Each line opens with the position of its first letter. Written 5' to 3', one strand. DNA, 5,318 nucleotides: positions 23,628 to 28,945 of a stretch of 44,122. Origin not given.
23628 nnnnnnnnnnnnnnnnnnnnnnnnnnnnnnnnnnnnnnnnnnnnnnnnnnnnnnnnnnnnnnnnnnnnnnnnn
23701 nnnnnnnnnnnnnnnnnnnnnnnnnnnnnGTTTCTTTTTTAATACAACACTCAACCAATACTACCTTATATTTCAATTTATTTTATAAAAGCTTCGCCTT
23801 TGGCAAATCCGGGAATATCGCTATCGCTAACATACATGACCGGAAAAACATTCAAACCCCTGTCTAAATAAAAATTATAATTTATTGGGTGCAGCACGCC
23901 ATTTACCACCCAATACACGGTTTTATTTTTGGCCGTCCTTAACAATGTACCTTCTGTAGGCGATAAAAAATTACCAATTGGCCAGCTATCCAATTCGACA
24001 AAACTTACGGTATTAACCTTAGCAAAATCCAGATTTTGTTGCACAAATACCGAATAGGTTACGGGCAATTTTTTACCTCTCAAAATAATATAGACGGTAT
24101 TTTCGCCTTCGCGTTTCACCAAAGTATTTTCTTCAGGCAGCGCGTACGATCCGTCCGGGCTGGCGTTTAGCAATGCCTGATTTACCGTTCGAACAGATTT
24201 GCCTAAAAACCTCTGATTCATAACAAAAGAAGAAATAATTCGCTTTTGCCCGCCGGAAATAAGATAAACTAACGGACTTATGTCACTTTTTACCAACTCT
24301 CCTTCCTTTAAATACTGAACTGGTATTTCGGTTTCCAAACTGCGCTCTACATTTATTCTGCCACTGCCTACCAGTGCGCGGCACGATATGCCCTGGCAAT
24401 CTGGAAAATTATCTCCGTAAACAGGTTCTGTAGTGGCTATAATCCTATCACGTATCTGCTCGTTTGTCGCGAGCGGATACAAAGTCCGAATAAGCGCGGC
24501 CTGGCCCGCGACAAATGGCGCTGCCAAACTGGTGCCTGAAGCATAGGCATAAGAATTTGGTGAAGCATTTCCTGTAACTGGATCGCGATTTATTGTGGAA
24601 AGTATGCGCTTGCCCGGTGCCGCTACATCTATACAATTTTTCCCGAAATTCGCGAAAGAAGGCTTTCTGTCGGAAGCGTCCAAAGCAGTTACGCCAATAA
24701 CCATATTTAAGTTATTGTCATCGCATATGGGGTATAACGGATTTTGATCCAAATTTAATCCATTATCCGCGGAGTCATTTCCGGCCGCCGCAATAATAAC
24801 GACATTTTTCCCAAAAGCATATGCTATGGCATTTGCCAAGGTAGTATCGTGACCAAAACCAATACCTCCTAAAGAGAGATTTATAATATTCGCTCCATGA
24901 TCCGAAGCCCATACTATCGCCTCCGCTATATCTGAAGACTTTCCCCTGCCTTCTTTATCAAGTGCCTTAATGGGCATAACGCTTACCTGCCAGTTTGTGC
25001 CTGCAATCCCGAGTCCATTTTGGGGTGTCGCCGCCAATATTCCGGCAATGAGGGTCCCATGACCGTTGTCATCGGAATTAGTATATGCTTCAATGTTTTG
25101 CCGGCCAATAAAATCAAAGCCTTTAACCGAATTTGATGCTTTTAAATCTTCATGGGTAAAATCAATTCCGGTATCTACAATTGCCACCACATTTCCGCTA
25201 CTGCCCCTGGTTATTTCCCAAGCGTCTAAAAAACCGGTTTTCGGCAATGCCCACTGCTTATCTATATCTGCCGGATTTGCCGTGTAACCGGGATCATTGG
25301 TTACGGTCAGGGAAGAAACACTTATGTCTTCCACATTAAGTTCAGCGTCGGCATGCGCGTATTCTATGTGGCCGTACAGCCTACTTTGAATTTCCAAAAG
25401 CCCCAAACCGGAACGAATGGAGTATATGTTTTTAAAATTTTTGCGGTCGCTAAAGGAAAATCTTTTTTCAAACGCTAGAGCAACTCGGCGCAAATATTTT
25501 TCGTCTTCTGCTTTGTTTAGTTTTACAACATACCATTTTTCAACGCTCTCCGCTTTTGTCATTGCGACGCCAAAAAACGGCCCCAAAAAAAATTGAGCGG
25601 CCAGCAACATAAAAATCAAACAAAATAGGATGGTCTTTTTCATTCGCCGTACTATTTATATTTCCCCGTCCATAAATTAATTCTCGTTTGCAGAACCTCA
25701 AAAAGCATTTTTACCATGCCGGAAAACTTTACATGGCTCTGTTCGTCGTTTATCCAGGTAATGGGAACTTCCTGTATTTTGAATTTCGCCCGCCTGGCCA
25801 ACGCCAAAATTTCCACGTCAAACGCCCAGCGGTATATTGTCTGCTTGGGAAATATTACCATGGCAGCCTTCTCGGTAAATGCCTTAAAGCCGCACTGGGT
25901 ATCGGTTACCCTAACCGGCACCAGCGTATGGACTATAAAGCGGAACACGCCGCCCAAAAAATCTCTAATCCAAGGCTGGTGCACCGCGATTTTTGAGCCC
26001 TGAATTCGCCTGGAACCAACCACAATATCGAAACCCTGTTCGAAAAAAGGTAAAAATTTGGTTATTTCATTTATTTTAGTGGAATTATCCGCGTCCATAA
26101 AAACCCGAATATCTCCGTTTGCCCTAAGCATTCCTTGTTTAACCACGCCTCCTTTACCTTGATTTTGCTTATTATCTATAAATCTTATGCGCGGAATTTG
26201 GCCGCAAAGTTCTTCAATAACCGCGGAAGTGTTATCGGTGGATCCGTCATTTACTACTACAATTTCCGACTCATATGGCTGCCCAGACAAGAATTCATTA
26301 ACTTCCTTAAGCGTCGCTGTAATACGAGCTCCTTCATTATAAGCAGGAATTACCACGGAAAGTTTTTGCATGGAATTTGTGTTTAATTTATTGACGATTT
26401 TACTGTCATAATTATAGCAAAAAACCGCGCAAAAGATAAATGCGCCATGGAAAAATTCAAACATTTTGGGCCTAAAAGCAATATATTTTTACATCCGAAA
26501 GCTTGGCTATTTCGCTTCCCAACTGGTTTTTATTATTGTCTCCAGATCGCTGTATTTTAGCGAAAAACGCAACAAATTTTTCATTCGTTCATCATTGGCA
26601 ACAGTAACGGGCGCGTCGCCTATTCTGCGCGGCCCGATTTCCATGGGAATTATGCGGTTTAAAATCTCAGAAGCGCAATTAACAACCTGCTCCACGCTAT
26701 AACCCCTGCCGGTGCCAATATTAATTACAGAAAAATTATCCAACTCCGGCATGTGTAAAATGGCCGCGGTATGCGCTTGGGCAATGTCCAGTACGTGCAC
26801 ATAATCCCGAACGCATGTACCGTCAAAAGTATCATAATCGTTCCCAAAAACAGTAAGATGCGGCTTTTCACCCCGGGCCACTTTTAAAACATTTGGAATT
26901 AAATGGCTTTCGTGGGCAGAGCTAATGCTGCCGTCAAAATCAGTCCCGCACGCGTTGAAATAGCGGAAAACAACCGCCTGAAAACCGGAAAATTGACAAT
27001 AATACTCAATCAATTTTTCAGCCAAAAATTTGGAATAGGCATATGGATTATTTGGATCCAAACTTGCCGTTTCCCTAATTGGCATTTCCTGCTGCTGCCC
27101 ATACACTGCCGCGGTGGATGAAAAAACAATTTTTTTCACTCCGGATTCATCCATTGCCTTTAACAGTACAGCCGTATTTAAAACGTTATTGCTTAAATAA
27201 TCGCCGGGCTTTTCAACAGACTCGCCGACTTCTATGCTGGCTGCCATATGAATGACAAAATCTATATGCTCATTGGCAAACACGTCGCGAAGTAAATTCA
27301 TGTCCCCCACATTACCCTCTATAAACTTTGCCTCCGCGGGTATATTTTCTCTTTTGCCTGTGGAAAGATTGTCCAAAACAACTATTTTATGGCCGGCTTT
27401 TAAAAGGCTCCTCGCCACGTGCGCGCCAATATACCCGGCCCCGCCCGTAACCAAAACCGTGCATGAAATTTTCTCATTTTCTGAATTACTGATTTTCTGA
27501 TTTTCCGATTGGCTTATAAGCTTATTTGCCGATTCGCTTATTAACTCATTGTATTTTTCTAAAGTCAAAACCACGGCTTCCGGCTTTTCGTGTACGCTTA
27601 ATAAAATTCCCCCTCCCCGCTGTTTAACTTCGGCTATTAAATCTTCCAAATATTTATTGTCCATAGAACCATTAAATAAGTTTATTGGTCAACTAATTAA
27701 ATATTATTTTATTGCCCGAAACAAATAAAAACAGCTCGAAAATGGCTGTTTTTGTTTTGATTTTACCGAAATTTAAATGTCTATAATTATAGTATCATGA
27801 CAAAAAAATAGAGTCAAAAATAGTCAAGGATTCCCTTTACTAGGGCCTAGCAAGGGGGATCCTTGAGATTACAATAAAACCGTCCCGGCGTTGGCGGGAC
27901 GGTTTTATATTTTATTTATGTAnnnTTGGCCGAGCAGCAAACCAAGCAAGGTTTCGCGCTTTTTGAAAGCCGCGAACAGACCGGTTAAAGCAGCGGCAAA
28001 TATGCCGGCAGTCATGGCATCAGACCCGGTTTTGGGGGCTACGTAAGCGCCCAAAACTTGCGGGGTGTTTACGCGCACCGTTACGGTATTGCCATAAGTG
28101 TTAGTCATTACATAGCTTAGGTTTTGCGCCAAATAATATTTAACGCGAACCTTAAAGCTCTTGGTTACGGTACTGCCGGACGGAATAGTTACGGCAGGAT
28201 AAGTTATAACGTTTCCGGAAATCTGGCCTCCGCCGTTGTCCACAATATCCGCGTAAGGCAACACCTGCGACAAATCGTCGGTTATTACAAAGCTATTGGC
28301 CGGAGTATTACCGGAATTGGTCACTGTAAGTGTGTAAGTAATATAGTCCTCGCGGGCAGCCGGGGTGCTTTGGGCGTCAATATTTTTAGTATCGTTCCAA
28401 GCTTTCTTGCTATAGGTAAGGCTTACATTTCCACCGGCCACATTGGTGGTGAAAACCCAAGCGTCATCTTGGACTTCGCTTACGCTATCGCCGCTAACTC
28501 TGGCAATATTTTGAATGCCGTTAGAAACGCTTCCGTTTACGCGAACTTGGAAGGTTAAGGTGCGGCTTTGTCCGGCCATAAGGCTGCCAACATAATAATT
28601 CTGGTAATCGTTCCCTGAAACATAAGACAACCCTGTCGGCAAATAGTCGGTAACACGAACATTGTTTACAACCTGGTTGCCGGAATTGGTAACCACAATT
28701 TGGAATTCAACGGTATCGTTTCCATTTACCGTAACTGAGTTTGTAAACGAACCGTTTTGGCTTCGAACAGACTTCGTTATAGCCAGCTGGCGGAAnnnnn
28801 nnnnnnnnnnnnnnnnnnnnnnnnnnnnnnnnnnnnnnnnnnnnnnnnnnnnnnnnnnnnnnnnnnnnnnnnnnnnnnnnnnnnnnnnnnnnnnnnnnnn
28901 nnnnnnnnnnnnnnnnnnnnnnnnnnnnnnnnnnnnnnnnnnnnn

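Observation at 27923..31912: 1329-aa surface protein with an APKTG sorting signal: likely substrate of the sortase two genes upstream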

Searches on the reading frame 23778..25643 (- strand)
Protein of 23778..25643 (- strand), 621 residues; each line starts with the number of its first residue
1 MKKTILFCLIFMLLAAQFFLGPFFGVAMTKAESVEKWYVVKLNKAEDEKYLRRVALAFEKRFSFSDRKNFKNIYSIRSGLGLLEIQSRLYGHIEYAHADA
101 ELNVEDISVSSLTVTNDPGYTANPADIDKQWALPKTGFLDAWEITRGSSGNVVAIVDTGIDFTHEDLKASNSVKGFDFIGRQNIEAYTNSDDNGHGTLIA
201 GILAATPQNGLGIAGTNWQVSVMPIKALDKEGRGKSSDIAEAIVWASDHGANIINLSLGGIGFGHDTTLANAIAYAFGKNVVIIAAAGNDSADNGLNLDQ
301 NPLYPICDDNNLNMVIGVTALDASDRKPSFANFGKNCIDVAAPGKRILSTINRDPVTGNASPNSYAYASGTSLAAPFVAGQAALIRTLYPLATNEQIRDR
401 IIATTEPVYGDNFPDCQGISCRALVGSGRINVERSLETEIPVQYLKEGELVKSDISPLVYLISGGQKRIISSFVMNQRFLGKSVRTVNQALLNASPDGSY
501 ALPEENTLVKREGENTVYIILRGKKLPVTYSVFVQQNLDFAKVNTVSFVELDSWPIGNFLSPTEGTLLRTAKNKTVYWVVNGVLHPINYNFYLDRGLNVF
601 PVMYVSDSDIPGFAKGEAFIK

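Call 5: search_protein_families(library=pfam, proteins=[window:23778-25643:-], max_evalue=0.01)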
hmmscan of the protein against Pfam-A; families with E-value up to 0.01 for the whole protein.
window:23778-25643:- (621 aa): 1 family
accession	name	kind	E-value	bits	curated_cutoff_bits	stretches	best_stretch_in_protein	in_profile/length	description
PF00082.27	Peptidase_S8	-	1.9e-50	172.2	21.8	1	149-407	2-275/288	Subtilase family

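Call 8: search_protein_families(library=ncbifam, proteins=[window:23778-25643:-], max_evalue=0.01)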
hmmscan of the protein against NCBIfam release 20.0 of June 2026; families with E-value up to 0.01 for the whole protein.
window:23778-25643:- (621 aa): 9 families
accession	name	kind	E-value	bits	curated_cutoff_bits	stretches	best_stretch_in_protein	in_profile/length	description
TIGR03921.1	T7SS_mycosin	equivalog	3.7e-59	200.6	278.75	1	140-409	5-268/353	type VII secretion-associated serine protease mycosin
NF033595.1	denti_PrtP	equivalog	7.1e-28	97.6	300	2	103-237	143-293/606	dentilisin complex serine proteinase subunit PrtP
TIGR03895.1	protease_PatA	subfamily_domain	1.7e-15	56.8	421.05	1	195-436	1-225/606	PatA/PatG family cyanobactin maturation protease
NF049966.1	QH_SP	equivalog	8.9e-14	51.4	165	1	153-290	2-125/219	subtilisin-like serine protease QhpE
NF051851.1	AtpSerPepEprS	equivalog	1.5e-06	26.6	1700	1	148-437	66-364/988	autotransporter serine peptidase EprS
NF040553.1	SGO_0316_fam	subfamily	9.3e-05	20.2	1400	0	338-397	669-723/1486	SGO_0316/SGO_0317 family LPXTG-anchored serine peptidase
NF040809.1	germ_prot_CspBA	exception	0.0009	17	1250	0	189-291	718-825/1099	bifunctional germination protease/germinant receptor pseudoprotease CspBA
NF033865.1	fusolisin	equivalog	0.0031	15.7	999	1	361-406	335-380/1006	fusolisin family autotransporter serine protease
NF042956.1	IteS_antiphage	equivalog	0.0085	14.4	900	0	151-265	257-365/747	S8 family anti-phage peptidase IteS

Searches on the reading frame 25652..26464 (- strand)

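Call 5: search_protein_families(library=pfam, proteins=[window:25652-26464:-], max_evalue=0.01)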
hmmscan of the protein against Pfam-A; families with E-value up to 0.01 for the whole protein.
window:25652-26464:- (270 aa): 3 families
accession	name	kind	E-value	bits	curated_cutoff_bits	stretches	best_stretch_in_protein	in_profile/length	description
PF00535.33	Glycos_transf_2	-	6e-32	111.3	23.3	1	36-159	1-122/168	Glycosyl transferase family 2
PF13641.12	Glyco_tranf_2_3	-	2.4e-10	41.3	27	1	35-155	3-126/230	Glycosyltransferase like family 2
PF10111.15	Glyco_tranf_2_2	-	1.1e-06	28.8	27.3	1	36-138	1-103/276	Glycosyltransferase like family 2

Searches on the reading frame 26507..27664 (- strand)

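Call 5: search_protein_families(library=pfam, proteins=[window:26507-27664:-], max_evalue=0.01)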
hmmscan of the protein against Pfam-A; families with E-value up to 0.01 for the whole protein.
window:26507-27664:- (385 aa): 12 families
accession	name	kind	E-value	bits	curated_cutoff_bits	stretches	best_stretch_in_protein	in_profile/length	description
PF01370.27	Epimerase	-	5.8e-61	206.4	20.9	1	70-317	1-240/240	NAD dependent epimerase/dehydratase family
PF16363.11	GDP_Man_Dehyd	-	4.8e-49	168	27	1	71-370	1-322/332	GDP-mannose 4,6 dehydratase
PF01073.25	3Beta_HSD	-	5.5e-17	62.1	22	1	71-219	1-157/280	3-beta hydroxysteroid dehydrogenase/isomerase family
PF04321.23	RmlD_sub_bind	-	1.4e-13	51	27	1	69-224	2-141/287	RmlD substrate binding domain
PF07993.18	NAD_binding_4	-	9.1e-13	48.4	20.1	1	132-251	87-220/258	Male sterility protein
PF02719.21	Polysacc_synt_2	-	1.7e-12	47.6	20.2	1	70-237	1-170/293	Polysaccharide biosynthesis protein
PF13460.12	NAD_binding_10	-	1.7e-09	38.3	27.2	1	74-220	1-132/184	NAD(P)H-binding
PF05368.20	NmrA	-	8.3e-09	35.9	27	1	69-192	4-116/298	NmrA-like family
PF00106.31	adh_short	-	0.00032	20.7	26.6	1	69-129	2-68/195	short chain dehydrogenase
PF08659.16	KR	-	0.00091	19.6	22.6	1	69-144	2-92/180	KR domain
PF02254.24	TrkA_N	-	0.0095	16.7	23.8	0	75-139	5-68/116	TrkA-N domain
PF02604.26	PhdYeFM_antitox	-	0.0096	16.1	29.8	0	6-57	13-62/74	Antitoxin Phd_YefM, type II toxin-antitoxin system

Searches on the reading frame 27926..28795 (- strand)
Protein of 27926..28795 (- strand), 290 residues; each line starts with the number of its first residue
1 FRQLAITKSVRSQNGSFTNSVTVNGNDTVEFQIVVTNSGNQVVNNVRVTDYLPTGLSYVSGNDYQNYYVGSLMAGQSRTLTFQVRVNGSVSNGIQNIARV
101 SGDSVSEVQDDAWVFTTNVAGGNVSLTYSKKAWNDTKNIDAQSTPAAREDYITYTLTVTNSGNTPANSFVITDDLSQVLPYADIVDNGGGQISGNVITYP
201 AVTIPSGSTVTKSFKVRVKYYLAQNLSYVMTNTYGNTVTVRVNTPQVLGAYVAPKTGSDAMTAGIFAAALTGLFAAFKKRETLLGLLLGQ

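Call 72: search_solved_structures(query=window:27926-28795:-, max_evalue=10, show_alignments=3)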
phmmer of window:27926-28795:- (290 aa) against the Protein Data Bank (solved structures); distinct sequences matched with E-value up to 10: 0.
